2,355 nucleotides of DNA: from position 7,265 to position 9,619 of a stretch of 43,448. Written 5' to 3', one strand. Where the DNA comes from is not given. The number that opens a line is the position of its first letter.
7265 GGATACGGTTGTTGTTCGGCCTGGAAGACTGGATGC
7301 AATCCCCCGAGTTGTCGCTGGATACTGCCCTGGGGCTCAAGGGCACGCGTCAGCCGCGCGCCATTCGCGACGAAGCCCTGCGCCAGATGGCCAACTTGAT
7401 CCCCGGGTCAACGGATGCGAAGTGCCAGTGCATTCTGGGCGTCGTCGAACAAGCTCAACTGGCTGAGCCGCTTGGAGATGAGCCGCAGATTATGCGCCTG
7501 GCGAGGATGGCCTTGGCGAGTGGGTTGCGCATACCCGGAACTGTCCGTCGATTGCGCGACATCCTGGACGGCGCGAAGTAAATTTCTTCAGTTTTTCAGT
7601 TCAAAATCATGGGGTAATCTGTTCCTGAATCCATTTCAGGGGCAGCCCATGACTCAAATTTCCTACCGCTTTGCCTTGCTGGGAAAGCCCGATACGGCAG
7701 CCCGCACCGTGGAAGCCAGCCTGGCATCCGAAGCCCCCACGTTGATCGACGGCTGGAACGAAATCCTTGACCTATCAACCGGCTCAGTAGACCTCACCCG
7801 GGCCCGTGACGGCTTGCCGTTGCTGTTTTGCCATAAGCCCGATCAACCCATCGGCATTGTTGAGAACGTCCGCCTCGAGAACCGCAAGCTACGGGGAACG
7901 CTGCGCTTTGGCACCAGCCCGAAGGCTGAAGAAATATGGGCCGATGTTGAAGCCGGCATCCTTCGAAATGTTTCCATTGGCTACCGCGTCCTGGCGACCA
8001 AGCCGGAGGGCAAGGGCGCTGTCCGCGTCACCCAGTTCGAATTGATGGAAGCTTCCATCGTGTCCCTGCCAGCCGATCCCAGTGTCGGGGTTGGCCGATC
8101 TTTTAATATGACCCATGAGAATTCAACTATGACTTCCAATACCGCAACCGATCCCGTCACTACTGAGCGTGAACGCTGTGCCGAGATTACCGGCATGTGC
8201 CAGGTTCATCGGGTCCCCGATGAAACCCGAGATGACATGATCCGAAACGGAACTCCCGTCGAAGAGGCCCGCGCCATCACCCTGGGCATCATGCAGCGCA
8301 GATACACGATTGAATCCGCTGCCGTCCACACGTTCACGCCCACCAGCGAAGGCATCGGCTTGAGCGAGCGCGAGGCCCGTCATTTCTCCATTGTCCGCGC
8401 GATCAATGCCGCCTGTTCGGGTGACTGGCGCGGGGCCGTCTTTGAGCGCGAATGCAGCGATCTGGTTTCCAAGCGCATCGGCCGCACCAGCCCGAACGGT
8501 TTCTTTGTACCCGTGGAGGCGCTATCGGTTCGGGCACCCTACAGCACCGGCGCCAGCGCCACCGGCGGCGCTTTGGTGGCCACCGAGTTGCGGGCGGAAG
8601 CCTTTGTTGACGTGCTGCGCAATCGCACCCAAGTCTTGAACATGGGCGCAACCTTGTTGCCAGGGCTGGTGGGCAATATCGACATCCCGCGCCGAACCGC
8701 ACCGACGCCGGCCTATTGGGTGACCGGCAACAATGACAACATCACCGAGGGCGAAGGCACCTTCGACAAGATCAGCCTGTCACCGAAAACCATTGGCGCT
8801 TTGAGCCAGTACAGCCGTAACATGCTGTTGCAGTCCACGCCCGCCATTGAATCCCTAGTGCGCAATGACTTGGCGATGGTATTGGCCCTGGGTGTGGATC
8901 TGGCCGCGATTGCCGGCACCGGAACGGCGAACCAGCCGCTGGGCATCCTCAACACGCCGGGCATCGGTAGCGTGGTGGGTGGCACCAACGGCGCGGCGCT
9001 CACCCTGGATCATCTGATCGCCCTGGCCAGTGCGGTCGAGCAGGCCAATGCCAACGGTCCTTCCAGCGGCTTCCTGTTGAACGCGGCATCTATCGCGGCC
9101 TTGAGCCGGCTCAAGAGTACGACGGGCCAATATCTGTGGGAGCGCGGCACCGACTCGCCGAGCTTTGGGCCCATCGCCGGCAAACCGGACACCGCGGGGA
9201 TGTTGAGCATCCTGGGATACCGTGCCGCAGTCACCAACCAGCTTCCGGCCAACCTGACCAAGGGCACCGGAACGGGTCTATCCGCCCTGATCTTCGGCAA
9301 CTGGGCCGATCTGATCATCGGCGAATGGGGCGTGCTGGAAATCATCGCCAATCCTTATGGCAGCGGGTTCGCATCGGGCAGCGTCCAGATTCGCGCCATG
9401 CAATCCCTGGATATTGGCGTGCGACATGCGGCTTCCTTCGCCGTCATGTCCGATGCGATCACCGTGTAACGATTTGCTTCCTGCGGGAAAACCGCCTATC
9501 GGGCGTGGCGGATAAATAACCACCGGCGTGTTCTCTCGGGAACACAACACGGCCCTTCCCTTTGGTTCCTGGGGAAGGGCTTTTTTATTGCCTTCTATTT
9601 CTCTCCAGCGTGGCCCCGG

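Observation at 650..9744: Compact 9.0-kb tRNA-Leu-integrated element whose only virion gene is a protease-capsid fusion: candidate new class of capsid-only phage satellite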

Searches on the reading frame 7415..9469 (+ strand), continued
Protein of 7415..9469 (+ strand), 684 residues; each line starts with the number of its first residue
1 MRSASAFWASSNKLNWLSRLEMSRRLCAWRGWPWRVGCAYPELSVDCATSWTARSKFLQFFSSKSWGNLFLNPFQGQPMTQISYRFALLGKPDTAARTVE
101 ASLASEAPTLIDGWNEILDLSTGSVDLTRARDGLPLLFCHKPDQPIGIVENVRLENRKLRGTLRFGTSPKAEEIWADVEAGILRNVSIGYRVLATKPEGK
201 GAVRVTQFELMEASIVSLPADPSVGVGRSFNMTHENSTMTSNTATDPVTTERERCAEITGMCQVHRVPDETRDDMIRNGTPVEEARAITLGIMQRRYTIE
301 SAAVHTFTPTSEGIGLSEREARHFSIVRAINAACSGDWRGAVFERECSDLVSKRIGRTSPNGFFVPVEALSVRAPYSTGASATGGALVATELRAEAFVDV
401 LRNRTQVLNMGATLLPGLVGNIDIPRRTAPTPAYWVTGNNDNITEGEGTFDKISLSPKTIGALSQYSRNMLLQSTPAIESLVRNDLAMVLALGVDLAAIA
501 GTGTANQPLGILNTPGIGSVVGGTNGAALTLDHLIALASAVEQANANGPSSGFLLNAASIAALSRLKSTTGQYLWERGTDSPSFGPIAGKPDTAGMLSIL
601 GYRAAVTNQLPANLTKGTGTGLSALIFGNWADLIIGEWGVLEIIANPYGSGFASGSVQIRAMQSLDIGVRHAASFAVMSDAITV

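Call 32: find_related_loci(query=A1, collection=viral_contigs, flank=10000)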
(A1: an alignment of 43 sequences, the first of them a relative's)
Query A1 (606 aa) in viral_contigs; peptide patterns used: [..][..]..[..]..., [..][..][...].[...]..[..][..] (x = any residue, [..] = any of these).
475 stretches matched a pattern; 432 encode a relative of the query (tblastn E <= 1e-3); the best 80 are kept; 80 distinct loci.
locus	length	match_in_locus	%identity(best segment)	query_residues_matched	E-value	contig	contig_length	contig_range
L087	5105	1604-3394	46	19-605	4e-163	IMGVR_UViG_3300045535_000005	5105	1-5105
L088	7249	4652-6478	45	7-605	2e-158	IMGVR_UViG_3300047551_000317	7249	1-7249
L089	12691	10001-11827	45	7-605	3e-158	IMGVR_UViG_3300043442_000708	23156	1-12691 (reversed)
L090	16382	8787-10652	47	15-605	5e-152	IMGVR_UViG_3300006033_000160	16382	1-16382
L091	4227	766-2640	47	15-605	2e-155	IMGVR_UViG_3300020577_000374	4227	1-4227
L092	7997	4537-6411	46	15-605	7e-151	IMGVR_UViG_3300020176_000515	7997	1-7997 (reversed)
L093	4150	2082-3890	45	15-605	8e-155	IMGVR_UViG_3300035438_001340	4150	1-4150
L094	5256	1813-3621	46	15-605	2e-152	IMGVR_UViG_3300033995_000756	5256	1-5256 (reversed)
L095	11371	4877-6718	44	4-604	1e-150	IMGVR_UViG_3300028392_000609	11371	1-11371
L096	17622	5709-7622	44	15-605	2e-150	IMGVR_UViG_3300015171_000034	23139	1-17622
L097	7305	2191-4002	46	15-605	2e-150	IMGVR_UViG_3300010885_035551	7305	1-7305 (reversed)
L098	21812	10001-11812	46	15-605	3e-150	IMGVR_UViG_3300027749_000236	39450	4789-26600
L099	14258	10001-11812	46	15-605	2e-150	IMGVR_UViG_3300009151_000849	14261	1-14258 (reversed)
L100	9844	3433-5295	44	15-605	9e-150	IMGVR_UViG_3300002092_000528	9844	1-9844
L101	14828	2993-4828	44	7-605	8e-150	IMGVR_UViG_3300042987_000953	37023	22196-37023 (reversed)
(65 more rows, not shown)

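Call 80: find_encoding_contigs(protein=P0008, flank=10000, max_places=3)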
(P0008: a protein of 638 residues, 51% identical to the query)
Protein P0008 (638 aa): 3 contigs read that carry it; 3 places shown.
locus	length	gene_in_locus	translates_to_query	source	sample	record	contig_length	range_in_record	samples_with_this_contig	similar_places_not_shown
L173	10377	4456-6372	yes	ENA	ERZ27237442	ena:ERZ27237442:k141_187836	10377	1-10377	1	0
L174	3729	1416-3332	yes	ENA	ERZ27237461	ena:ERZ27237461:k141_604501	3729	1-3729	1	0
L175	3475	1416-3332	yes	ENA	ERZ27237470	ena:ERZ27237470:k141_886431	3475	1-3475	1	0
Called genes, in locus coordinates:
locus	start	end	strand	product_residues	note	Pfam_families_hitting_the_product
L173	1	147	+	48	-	?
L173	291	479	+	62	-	-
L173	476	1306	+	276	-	PF23639:DUF7146, PF13362:Toprim_3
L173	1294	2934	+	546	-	-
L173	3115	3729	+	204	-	PF12728:HTH_17 (faint)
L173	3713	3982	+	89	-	-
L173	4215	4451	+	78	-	-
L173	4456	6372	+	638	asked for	PF04586:Peptidase_S78 (weak), PF05065:Phage_capsid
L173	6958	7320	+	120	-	-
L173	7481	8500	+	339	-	PF00106:adh_short, PF01073:3Beta_HSD, PF01370:Epimerase, PF02719:Polysacc_synt_2, PF04321:RmlD_sub_bind, PF08659:KR, PF13460:NAD_binding_10 (weak), PF16363:GDP_Man_Dehyd, +1 more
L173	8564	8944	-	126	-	PF01408:GFO_IDH_MocA (faint), PF03447:NAD_binding_3 (weak)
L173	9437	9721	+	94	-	-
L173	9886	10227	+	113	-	PF04993:TfoX_N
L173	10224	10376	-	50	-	?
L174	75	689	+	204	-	PF12728:HTH_17 (faint)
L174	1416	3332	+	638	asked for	PF04586:Peptidase_S78 (weak), PF05065:Phage_capsid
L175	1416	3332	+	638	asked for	PF04586:Peptidase_S78 (weak), PF05065:Phage_capsid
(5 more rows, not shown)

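Call 81: find_encoding_contigs(protein=P0004, flank=10000, max_places=2)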
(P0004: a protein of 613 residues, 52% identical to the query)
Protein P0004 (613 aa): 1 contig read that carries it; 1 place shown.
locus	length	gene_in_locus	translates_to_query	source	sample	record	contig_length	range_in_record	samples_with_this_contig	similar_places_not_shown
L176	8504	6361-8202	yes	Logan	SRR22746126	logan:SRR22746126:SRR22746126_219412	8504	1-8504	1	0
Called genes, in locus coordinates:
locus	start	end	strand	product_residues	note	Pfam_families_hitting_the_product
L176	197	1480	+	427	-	PF13356:Arm-DNA-bind_3, PF00589:Phage_integrase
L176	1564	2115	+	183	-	-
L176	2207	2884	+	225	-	-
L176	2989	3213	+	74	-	PF12728:HTH_17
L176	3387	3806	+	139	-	-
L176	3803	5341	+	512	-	PF13148:DUF3987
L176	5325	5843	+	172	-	-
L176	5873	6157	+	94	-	-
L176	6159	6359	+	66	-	-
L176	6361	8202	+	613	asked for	PF05065:Phage_capsid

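Call 83: search_protein_families(library=phrogs, proteins=[L004:8860-9477:+, L005:5610-6218:+, L010:6609-7073:+, L040:10890-12908:+, L047:8288-8605:+, L176:5325-5840:+], max_evalue=0.01)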
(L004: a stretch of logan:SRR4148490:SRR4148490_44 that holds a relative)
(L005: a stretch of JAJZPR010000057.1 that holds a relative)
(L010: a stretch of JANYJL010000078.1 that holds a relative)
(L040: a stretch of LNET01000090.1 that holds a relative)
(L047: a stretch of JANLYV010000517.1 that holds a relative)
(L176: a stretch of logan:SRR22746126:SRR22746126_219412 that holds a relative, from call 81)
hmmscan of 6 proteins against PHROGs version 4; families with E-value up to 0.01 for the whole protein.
L004:8860-9477:+ (206 aa): 2 families
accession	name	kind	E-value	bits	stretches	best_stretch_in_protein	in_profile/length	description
phrog_57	-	head and packaging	2.6e-06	28.4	1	34-114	16-102/199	terminase small subunit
phrog_66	-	integration and excision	0.0023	18.7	1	30-138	93-215/412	excisionase and transcriptional regulator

L005:5610-6218:+ (203 aa): 3 families
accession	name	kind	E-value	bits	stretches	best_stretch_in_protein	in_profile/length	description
phrog_57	-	head and packaging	1.8e-06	29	1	36-128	15-105/199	terminase small subunit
phrog_66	-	integration and excision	2.8e-05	25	1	34-144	94-216/412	excisionase and transcriptional regulator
phrog_7061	-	DNA, RNA and nucleotide metabolism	0.0001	23.7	1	25-56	36-67/70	HTH DNA binding protein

L010:6609-7073:+ (155 aa): 2 families
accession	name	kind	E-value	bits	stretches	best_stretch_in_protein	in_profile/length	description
phrog_57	-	head and packaging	4.3e-09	37.5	1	1-144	12-171/199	terminase small subunit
phrog_7545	-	DNA, RNA and nucleotide metabolism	0.0066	17.6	1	3-29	20-46/160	HNH endonuclease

L040:10890-12908:+ (673 aa): 12 families
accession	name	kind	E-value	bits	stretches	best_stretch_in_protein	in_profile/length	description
phrog_8462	-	tail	2.7e-16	60.5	1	41-240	44-253/672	tail length tape measure protein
phrog_9483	-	tail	6.8e-14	52.3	1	51-190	48-188/657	tail length tape measure protein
phrog_13338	-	unknown function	1.8e-13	50.7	1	20-238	13-241/903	-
phrog_9570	-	tail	3.3e-11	43.8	1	12-231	45-270/689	tail length tape measure protein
phrog_10574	-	tail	1.1e-07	32.1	1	282-663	307-623/640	tail length tape measure protein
phrog_2013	-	tail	1.3e-07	31.7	1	38-239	50-263/657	lytic tail protein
phrog_8125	-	tail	1.4e-07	31.9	1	53-231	78-264/578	tail length tape measure protein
phrog_12278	-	tail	3.5e-07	30.8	1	38-235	31-235/448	tail fiber protein/ lysozyme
phrog_2276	-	tail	6.1e-07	29.5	1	32-240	68-282/673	tail length tape measure protein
phrog_30701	-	unknown function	0.0001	23.1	1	548-653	79-178/188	-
phrog_9388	-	unknown function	0.0041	16.9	1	35-240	26-233/615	-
phrog_32306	-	tail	0.0046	16.6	0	618-657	645-684/693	tail protein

L047:8288-8605:+ (106 aa): 0 families

L176:5325-5840:+ (172 aa): 0 families

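Call 92: search_protein_families(library=padloc, proteins=[L176:1564-2112:+, L176:2207-2881:+, L001:146-859:+], max_evalue=0.01)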
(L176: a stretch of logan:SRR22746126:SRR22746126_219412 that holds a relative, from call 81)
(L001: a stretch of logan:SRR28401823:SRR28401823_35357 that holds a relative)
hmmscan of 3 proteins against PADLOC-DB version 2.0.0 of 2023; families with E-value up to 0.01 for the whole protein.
L176:1564-2112:+ (183 aa): 0 families

L176:2207-2881:+ (225 aa): 1 family
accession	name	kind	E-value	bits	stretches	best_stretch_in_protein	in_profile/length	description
PDLC02881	DpdH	-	0.0062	12.5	1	15-82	619-683/1071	DpdH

L001:146-859:+ (238 aa): 0 families

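Call 93: search_protein_families(library=ncbifam, proteins=[window:7649-9466:+], max_evalue=0.01)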
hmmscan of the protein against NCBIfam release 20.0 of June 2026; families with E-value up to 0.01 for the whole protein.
window:7649-9466:+ (606 aa): 3 families
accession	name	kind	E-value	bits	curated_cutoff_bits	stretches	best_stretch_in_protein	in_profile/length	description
NF045541.1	scaf_prot_MCP2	exception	1.6e-43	149.2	525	1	15-225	2-262/634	prohead protease/major capsid protein fusion protein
TIGR01554.3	major_cap_HK97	equivalog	1.6e-38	132.9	27.5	1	295-600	101-383/385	phage major capsid protein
TIGR01543.1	proheadase_HK97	equivalog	2.2e-10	40.8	59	1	52-148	34-135/142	HK97 family phage prohead protease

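Call 107: find_encoding_contigs(protein=P0006, flank=10000, max_places=2)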
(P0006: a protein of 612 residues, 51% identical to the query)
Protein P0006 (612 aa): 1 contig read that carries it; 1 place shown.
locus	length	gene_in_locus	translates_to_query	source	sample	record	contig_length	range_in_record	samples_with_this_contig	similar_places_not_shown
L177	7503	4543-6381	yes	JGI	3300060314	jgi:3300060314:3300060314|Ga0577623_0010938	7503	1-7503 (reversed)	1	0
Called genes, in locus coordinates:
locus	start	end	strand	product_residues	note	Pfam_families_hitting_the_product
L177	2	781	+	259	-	?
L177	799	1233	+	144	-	-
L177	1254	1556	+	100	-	-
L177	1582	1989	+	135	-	-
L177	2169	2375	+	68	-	PF12728:HTH_17 (weak)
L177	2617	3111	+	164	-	-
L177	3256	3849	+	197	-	PF07471:Phage_Nu1 (weak)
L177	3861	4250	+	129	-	-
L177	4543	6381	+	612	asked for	PF04586:Peptidase_S78, PF05065:Phage_capsid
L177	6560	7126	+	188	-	PF05268:GP38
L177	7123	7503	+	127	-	?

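Call 108: find_encoding_contigs(protein=P0012, flank=10000, max_places=2)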
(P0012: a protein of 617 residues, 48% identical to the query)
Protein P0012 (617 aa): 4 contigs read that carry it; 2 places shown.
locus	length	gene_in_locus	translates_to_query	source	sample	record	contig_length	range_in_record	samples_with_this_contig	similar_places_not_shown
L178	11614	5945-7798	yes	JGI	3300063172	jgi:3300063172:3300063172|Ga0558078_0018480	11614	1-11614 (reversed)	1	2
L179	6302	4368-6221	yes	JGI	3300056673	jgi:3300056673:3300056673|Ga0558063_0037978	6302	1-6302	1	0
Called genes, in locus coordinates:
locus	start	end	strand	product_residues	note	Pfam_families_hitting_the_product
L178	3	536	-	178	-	?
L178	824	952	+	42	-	-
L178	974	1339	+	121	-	PF00589:Phage_integrase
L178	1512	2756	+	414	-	PF13356:Arm-DNA-bind_3, PF22022:Phage_int_M, PF00589:Phage_integrase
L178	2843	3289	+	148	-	-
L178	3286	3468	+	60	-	-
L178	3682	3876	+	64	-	-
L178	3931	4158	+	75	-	PF05930:Phage_AlpA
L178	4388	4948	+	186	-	-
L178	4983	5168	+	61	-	-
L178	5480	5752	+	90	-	-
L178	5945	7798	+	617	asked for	PF04586:Peptidase_S78 (weak), PF05065:Phage_capsid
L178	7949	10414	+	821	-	-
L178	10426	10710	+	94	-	-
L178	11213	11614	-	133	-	?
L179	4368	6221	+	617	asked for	PF04586:Peptidase_S78 (weak), PF05065:Phage_capsid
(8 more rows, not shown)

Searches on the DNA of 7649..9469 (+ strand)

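Call 42: search_rna_families(sources=[L001, L002, L005, L010, L047, L011, L045, L004, L062], threshold=gathering)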
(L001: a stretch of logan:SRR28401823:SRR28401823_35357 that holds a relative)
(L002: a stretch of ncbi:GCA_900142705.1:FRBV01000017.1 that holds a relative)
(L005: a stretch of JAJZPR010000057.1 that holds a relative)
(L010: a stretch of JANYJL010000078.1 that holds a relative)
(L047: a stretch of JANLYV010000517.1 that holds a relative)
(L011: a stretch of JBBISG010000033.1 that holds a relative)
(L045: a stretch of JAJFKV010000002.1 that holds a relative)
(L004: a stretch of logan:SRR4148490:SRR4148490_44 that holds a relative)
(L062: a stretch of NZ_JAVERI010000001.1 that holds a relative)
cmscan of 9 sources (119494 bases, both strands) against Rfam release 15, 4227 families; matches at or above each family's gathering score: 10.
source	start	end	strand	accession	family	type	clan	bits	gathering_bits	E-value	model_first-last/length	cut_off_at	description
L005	52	124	+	RF00005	tRNA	Gene; tRNA;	CL00001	72.2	29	1.5e-13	1-71/71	no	tRNA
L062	2570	2642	+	RF00005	tRNA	Gene; tRNA;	CL00001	68.4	29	1.6e-12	1-71/71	no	tRNA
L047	149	222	+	RF00005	tRNA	Gene; tRNA;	CL00001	67.2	29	3.4e-12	1-71/71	no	tRNA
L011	13833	13904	-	RF00005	tRNA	Gene; tRNA;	CL00001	64.9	29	1.5e-11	1-71/71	no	tRNA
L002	5343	5415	+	RF00005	tRNA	Gene; tRNA;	CL00001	62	29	9.3e-11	1-71/71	no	tRNA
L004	2603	2686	+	RF00005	tRNA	Gene; tRNA;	CL00001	60.7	29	2.1e-10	1-71/71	no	tRNA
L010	7273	7361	+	RF00005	tRNA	Gene; tRNA;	CL00001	53.4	29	2.2e-08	1-71/71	no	tRNA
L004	2441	2522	+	RF00005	tRNA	Gene; tRNA;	CL00001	53.3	29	2.2e-08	1-71/71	no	tRNA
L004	4696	4763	+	RF02996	int-alpA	Gene; sRNA;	-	50.7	35.8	2.9e-07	1-71/71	no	int-alpA RNA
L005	1761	1829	+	RF02996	int-alpA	Gene; sRNA;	-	40.7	35.8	0.00011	1-71/71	no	int-alpA RNA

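Call 43: search_rna_families(sources=[L012, L026, L040, L070, L033], threshold=gathering)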
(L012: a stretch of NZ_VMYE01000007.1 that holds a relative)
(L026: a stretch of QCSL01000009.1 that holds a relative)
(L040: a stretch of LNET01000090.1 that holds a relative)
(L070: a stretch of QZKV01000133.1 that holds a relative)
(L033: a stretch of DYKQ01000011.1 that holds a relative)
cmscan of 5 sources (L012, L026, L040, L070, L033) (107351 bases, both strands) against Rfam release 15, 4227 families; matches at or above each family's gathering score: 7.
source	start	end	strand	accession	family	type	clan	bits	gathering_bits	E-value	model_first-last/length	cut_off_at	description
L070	15328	15421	-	RF01852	tRNA-Sec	Gene; tRNA;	CL00001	73.4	47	6.2e-13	1-91/91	no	Selenocysteine transfer RNA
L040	3493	3565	+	RF00005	tRNA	Gene; tRNA;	CL00001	68.1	29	1.8e-12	1-71/71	no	tRNA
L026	5849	5921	+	RF00005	tRNA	Gene; tRNA;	CL00001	65.3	29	1.1e-11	1-71/71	no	tRNA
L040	13098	13184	+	RF00005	tRNA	Gene; tRNA;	CL00001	60.7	29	1.9e-10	1-71/71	no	tRNA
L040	3680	3750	+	RF00005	tRNA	Gene; tRNA;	CL00001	59.1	29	5.2e-10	1-71/71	no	tRNA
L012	12052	12138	-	RF00005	tRNA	Gene; tRNA;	CL00001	55.3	29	5.9e-09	1-71/71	no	tRNA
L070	14038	14102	+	RF02996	int-alpA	Gene; sRNA;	-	46.4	35.8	3.4e-06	1-71/71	no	int-alpA RNA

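Call 99: search_rna_families(sources=[L176, L173, L169, L172, L013], threshold=gathering)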
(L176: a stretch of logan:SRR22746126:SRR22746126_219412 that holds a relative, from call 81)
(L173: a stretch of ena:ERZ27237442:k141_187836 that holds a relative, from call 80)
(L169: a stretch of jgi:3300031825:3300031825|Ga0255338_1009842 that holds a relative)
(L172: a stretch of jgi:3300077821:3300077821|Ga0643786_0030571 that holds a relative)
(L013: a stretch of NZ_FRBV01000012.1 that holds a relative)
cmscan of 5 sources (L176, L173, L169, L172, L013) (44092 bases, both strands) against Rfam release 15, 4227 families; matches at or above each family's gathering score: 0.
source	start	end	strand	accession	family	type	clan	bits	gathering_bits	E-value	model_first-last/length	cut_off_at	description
